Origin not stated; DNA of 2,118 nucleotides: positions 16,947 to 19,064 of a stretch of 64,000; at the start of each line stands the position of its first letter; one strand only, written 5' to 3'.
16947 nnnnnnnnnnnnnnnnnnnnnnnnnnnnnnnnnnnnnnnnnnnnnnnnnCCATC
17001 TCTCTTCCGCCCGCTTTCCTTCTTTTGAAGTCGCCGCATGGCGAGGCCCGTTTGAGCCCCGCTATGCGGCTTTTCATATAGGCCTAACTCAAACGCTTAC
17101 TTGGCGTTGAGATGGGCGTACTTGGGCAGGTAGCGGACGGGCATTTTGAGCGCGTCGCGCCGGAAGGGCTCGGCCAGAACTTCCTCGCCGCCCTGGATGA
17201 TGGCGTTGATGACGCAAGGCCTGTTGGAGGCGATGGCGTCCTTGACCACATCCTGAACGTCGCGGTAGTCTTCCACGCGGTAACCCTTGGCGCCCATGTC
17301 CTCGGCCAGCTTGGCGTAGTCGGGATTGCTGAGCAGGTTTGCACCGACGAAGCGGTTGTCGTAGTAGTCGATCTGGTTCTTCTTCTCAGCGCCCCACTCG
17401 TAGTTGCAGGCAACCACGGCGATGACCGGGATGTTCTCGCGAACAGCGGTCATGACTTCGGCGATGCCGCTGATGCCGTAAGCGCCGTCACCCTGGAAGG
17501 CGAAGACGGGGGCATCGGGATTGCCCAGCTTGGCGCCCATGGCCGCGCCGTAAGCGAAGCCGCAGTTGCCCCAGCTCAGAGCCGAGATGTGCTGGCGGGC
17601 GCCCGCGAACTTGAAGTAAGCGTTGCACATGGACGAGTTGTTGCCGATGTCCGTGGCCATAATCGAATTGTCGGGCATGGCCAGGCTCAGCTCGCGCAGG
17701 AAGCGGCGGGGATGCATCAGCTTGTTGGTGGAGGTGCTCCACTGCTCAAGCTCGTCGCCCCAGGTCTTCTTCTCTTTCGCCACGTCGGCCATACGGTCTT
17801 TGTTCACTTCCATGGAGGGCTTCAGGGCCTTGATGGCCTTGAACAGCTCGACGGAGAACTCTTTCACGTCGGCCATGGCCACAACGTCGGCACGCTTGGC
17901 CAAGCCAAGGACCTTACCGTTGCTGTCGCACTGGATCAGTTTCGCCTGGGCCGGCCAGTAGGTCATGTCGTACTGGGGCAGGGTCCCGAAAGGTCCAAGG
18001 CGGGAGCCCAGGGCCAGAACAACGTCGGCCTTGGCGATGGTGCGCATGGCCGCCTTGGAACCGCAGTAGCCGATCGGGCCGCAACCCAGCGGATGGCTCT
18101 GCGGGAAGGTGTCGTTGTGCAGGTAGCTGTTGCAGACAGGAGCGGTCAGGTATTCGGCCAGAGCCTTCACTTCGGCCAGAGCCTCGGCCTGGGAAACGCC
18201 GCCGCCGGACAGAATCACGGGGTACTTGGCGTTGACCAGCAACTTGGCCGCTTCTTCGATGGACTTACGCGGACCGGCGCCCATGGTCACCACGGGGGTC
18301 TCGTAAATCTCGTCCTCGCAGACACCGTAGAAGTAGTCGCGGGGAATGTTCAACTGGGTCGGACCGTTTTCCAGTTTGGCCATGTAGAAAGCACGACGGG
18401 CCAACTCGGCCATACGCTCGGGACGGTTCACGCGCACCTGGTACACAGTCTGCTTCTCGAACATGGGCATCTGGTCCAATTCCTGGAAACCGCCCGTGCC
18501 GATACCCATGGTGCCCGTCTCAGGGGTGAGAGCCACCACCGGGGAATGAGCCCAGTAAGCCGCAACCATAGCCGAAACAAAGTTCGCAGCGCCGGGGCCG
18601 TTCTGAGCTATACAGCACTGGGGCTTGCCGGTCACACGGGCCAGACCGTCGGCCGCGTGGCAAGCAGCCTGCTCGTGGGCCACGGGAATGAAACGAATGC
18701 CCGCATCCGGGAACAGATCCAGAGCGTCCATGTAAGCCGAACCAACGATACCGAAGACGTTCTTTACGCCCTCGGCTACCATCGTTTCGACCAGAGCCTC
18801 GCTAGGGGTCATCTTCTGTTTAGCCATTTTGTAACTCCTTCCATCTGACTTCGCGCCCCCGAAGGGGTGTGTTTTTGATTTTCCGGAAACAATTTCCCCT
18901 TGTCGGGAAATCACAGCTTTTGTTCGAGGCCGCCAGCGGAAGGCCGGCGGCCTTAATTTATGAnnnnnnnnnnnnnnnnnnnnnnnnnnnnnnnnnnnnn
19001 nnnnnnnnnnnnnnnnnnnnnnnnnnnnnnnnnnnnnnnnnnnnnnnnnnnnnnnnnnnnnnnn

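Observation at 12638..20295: Taurine-type aminosulfonate operon with non-canonical composition: Xsc + class-III aminotransferase + GdhA + an unexplained MmsA-type acylating aldehyde dehydrogenase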

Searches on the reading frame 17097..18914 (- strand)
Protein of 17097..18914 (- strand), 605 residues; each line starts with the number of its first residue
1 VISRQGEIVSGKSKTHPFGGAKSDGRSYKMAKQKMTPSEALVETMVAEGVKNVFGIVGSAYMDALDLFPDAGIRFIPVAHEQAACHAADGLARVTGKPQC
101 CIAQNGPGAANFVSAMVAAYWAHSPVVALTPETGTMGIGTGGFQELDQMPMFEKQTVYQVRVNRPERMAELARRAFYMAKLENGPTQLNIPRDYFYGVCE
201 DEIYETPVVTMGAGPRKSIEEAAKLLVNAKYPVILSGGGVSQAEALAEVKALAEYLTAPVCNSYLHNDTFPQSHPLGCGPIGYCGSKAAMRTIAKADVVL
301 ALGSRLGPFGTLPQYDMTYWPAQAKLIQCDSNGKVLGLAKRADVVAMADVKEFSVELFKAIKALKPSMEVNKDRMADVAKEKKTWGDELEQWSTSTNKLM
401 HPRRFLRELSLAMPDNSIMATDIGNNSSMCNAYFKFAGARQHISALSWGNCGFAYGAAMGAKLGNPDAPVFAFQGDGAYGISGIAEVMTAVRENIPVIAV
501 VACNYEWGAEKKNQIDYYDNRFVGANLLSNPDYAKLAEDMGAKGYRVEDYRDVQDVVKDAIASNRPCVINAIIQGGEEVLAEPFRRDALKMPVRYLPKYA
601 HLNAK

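Call 3: search_protein_families(library=ncbifam, proteins=[window:17097-18914:-])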
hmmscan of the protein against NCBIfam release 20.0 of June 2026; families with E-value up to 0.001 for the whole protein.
window:17097-18914:- (605 aa): 52 families (the best 25 are shown)
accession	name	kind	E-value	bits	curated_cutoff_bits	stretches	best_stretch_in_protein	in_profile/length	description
NF005713.0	PRK07525.1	subfamily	1.9e-254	845.6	620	1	31-603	2-589/592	sulfoacetaldehyde acetyltransferase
TIGR03457.1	sulphoacet_xsc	equivalog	1.9e-224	746.4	676.4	1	34-599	1-579/579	sulfoacetaldehyde acetyltransferase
TIGR00118.1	acolac_lg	equivalog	1.7e-98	330.5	538.35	1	35-580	1-541/557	biosynthetic-type acetolactate synthase large subunit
NF004919.0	PRK06276.1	equivalog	4.8e-98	328.9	866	1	35-578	1-543/582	acetolactate synthase large subunit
NF005039.0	PRK06456.1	equivalog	2.7e-94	316.7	868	1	38-575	5-546/572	acetolactate synthase large subunit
NF004710.0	PRK06048.1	equivalog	2.7e-92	310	976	1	32-579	5-543/561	acetolactate synthase large subunit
NF005860.0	PRK07789.1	equivalog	4.4e-87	292.8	881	1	23-574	22-579/615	acetolactate synthase large subunit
NF006052.0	PRK08199.1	subfamily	5.8e-87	292.3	539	1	32-573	5-537/559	thiamine pyrophosphate protein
NF006122.0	PRK08266.1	subfamily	2.3e-84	283.8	571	1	33-579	2-530/543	hypothetical protein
NF006524.0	PRK08978.1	equivalog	1.2e-79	268.1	738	1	37-579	3-530/548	acetolactate synthase 2 catalytic subunit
NF006377.0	PRK08611.1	equivalog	5.6e-77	259.6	742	1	34-576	3-532/576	pyruvate oxidase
NF006319.0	PRK08527.1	equivalog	1.2e-76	258.3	905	1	33-581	2-546/565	acetolactate synthase large subunit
TIGR02720.1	pyruv_oxi_spxB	equivalog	5.2e-75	252.9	637.85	1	38-586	2-544/575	pyruvate oxidase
NF005058.0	PRK06466.1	equivalog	2.4e-74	250.9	951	1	35-579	4-553/574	acetolactate synthase 3 large subunit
NF005651.0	PRK07418.1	subfamily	2.7e-74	250.5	942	1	26-578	10-564/617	acetolactate synthase large subunit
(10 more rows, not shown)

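Call 4: search_protein_families(library=pfam, proteins=[window:17097-18914:-])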
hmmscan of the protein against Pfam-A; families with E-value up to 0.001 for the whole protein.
window:17097-18914:- (605 aa): 3 families
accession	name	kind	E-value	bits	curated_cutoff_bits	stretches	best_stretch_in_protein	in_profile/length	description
PF02776.23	TPP_enzyme_N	-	2.3e-35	121.4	26.8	1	35-151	1-119/119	Thiamine pyrophosphate enzyme, N-terminal TPP binding domain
PF02775.26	TPP_enzyme_C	-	2.6e-35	121.9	21.9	1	422-570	1-150/151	Thiamine pyrophosphate enzyme, C-terminal TPP binding domain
PF00205.28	TPP_enzyme_M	-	9.6e-32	110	30.4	1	219-354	1-134/137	Thiamine pyrophosphate enzyme, central domain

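Call 26: search_solved_structures(query=window:17097-18827:-, max_evalue=1e-50)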
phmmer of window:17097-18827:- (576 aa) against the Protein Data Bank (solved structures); distinct sequences matched with E-value up to 1e-50: 4.
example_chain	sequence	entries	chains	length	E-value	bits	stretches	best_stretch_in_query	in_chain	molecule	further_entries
8x3x_A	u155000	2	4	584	6e-66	226.4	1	5-543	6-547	BbmA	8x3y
8xod_A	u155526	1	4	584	1.4e-65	225.2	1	5-543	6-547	BbmA-G484F complex with CBOA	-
6lpi_A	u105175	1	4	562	1.5e-54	188.8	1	3-550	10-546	Acetolactate synthase isozyme 1 large subunit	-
6dek_A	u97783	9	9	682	3.1e-52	181.2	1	7-548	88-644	Acetolactate synthase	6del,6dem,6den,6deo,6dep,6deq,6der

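Call 37: find_homologous_proteins(query=window:17097-18827:-)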
Query window:17097-18827:- (576 aa): 8000 proteins with E <= 0.001 among 8000 candidates; the best 120 are listed.
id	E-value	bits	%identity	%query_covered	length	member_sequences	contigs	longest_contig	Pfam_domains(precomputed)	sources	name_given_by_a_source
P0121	0.0e+0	1323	100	100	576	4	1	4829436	PF02775.27,PF02776.24,PF00205.29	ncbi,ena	-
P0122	0.0e+0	1111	84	100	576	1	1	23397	PF02775.27,PF02776.24,PF00205.29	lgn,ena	-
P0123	0.0e+0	1110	83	100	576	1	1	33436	PF02775.27,PF02776.24,PF00205.29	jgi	-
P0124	0.0e+0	1108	83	100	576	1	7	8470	PF02775.27,PF02776.24,PF00205.29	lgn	-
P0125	0.0e+0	1107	84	99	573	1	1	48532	PF02775.27,PF02776.24,PF00205.29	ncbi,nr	ncbi:MAG TPA: sulfoacetaldehyde acetyltransferase [Syntrophobacteria bacterium]|nr:sulfoacetaldehyde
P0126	0.0e+0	1107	82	100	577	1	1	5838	PF02775.27,PF02776.24,PF00205.29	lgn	-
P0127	0.0e+0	1107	82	100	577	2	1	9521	PF02775.27,PF02776.24,PF00205.29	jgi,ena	-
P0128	0.0e+0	1104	83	100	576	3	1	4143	PF02775.27,PF02776.24,PF00205.29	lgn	-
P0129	0.0e+0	1104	82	100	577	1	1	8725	PF02775.27,PF02776.24,PF00205.29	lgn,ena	-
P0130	0.0e+0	1103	82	100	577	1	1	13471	PF02775.27,PF02776.24,PF00205.29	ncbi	-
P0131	0.0e+0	1103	83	100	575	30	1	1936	PF02775.27,PF02776.24,PF00205.29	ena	-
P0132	0.0e+0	1102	82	100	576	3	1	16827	PF02775.27,PF02776.24,PF00205.29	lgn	-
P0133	0.0e+0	1100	82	100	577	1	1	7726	PF02775.27,PF02776.24,PF00205.29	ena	-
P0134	0.0e+0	1095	81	100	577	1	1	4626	PF02775.27,PF02776.24,PF00205.29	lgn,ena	-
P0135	0.0e+0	1095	82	100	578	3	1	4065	PF02775.27,PF02776.24,PF00205.29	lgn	-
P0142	0.0e+0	1090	82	100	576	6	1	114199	PF02775.27,PF02776.24,PF00205.29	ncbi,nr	ncbi:MAG: sulfoacetaldehyde acetyltransferase [Desulfatibacillum sp.]|nr:sulfoacetaldehyde acetyltra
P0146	0.0e+0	1088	82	100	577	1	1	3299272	PF02775.27,PF02776.24,PF00205.29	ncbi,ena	-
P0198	0.0e+0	1068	81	100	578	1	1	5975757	PF02775.27,PF02776.24,PF00205.29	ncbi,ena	-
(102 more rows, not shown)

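Call 38: find_encoding_contigs(protein=P0142, flank=9000, max_places=1)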
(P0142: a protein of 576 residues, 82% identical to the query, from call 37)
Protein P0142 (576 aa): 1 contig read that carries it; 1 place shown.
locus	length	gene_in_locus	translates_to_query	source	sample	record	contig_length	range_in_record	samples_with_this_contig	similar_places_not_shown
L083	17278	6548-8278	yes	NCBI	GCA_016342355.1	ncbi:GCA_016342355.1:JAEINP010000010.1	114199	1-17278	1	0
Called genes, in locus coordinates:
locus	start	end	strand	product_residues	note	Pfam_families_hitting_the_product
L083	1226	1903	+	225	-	PF00440:TetR_N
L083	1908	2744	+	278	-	PF00106:adh_short, PF08659:KR, PF13561:adh_short_C2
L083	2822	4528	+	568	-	PF02776:TPP_enzyme_N, PF00205:TPP_enzyme_M, PF02775:TPP_enzyme_C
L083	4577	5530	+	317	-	PF13593:SBF_like, PF01758:SBF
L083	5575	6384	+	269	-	PF00106:adh_short, PF01370:Epimerase (weak), PF08659:KR, PF13561:adh_short_C2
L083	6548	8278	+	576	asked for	PF02776:TPP_enzyme_N, PF00205:TPP_enzyme_M, PF02775:TPP_enzyme_C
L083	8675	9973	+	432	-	PF00425:Chorismate_bind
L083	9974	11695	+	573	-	PF02776:TPP_enzyme_N, PF16582:TPP_enzyme_M_2, PF02775:TPP_enzyme_C (weak)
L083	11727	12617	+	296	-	PF00378:ECH_1, PF16113:ECH_2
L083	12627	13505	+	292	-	PF01040:UbiA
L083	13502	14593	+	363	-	PF21508:MenC_N, PF13378:MR_MLE_C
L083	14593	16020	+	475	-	PF00501:AMP-binding, PF13193:AMP-binding_C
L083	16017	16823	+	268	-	PF00561:Abhydrolase_1, PF00975:Thioesterase (weak), PF12146:Hydrolase_4 (weak), PF12697:Abhydrolase_6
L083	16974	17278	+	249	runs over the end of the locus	-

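Call 39: find_encoding_contigs(protein=P0146, flank=9000, max_places=1)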
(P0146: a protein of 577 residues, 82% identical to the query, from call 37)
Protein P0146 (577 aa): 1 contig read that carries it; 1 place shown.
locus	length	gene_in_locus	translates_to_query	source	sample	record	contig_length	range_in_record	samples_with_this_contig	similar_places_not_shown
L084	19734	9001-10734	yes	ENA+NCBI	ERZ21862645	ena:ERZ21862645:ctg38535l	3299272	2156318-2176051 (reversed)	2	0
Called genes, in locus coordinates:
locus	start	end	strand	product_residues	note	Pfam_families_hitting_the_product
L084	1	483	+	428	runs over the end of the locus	PF01964:ThiC_Rad_SAM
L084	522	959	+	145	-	-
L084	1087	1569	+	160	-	-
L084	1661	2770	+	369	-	PF04015:DUF362, PF00037:Fer4 (weak), PF12837:Fer4_6 (weak), PF12838:Fer4_7 (weak), PF13237:Fer4_10 (weak), PF14697:Fer4_21, PF25160:LdpA_Fe-S-bd (weak), PF00037:Fer4 (weak), +3 more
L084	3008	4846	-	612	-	-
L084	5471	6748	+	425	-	PF13646:HEAT_2 (faint)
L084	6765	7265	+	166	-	-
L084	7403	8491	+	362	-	PF00871:Acetate_kinase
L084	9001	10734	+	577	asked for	PF02776:TPP_enzyme_N, PF00205:TPP_enzyme_M, PF02775:TPP_enzyme_C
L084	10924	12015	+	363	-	PF00266:Aminotran_5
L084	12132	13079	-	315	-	PF00057:Ldl_recept_a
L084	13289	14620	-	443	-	PF13701:DDE_Tnp_1_4, PF01609:DDE_Tnp_1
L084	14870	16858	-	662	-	PF16177:ACAS_N, PF00501:AMP-binding, PF13193:AMP-binding_C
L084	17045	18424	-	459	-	PF07690:MFS_1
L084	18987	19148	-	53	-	-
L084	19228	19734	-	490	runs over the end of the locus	PF06980:DUF1302 (weak)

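Call 40: find_encoding_contigs(protein=P0198, flank=9000, max_places=1)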
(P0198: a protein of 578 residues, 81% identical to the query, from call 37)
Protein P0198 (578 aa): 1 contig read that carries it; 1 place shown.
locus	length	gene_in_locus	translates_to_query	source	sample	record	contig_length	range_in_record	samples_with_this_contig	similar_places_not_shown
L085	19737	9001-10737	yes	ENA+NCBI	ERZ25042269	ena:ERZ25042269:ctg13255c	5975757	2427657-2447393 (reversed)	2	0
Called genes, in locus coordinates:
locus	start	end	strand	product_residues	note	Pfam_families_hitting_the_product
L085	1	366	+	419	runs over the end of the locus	PF08421:Methyltransf_13, PF13489:Methyltransf_23, PF08241:Methyltransf_11 (weak), PF08242:Methyltransf_12, PF08484:Methyltransf_14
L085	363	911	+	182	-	PF00908:dTDP_sugar_isom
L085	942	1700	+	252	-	PF04989:RMNT_CmcI, PF13578:Methyltransf_24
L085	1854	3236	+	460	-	-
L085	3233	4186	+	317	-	PF13485:Peptidase_MA_2 (weak)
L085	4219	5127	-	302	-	PF00037:Fer4 (weak), PF12797:Fer4_2 (faint), PF12837:Fer4_6 (faint), PF12838:Fer4_7 (faint), PF13237:Fer4_10 (weak), PF14697:Fer4_21, PF13187:Fer4_9 (weak), PF00881:Nitroreductase, +3 more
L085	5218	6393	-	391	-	PF00465:Fe-ADH, PF13685:Fe-ADH_2, PF25137:ADH_Fe_C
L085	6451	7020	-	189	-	-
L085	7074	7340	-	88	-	-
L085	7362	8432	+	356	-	PF00871:Acetate_kinase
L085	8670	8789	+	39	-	-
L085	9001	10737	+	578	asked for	PF02776:TPP_enzyme_N, PF00205:TPP_enzyme_M, PF02775:TPP_enzyme_C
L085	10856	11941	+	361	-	PF00266:Aminotran_5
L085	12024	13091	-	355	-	PF03692:CxxCxxCC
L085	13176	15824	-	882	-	PF02203:TarH, PF12729:4HB_MCP_1, PF00672:HAMP, PF00989:PAS, PF08448:PAS_4, PF13426:PAS_9, PF00989:PAS, PF08448:PAS_4, +4 more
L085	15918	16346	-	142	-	-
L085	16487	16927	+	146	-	PF13340:DUF4096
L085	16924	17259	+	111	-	PF01609:DDE_Tnp_1, PF13586:DDE_Tnp_1_2 (weak)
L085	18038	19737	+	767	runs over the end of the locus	PF09371:Tex_N, PF22706:Tex_central_region, PF14639:YqgF, PF16921:Tex_YqgF, PF12836:HHH_3, PF17674:HHH_9, PF00575:S1, PF23459:S1_RRP5 (faint)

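Call 57: search_protein_families(library=ncbifam, max_evalue=1e-20, proteins=[L084:10924-12015:+, L084:7403-8491:+])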
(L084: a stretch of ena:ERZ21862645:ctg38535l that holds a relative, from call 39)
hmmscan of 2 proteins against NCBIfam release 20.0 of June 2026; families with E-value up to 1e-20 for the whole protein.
L084:10924-12015:+ (363 aa): 3 families
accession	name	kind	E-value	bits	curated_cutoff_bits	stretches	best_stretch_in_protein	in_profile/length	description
NF003764.0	PRK05355.1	equivalog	6.1e-129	430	253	1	3-361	2-356/357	3-phosphoserine/phosphohydroxythreonine transaminase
TIGR01364.1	serC_1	equivalog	4.4e-127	423.9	443.6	1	6-361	2-358/358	phosphoserine transaminase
NF009112.0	PRK12462.1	equivalog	3.8e-102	341.8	563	1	5-361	6-364/365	phosphoserine transaminase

L084:7403-8491:+ (362 aa): 7 families
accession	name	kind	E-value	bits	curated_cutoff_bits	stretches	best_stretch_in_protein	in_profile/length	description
TIGR00016.1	ackA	subfamily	1.2e-109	366.7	293.4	1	52-352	86-402/405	acetate/propionate family kinase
NF009045.0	PRK12379.1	equivalog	5.4e-89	298.8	580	1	48-347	69-386/402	propionate kinase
NF009099.0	PRK12440.1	equivalog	4.4e-87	292.6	693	1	43-348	71-391/397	acetate/propionate family kinase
NF005462.0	PRK07058.1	equivalog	7.3e-86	288.6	486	1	57-348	89-384/396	acetate/propionate family kinase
NF009063.0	PRK12397.1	equivalog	6e-83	278.7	659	1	55-352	85-391/404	acetate/propionate family kinase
NF005520.0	PRK07157.1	equivalog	5e-77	259.7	561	1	55-349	85-393/400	acetate kinase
NF002834.0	PRK03011.1-5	subfamily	4.5e-22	78.6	222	1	135-296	139-310/357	butyrate kinase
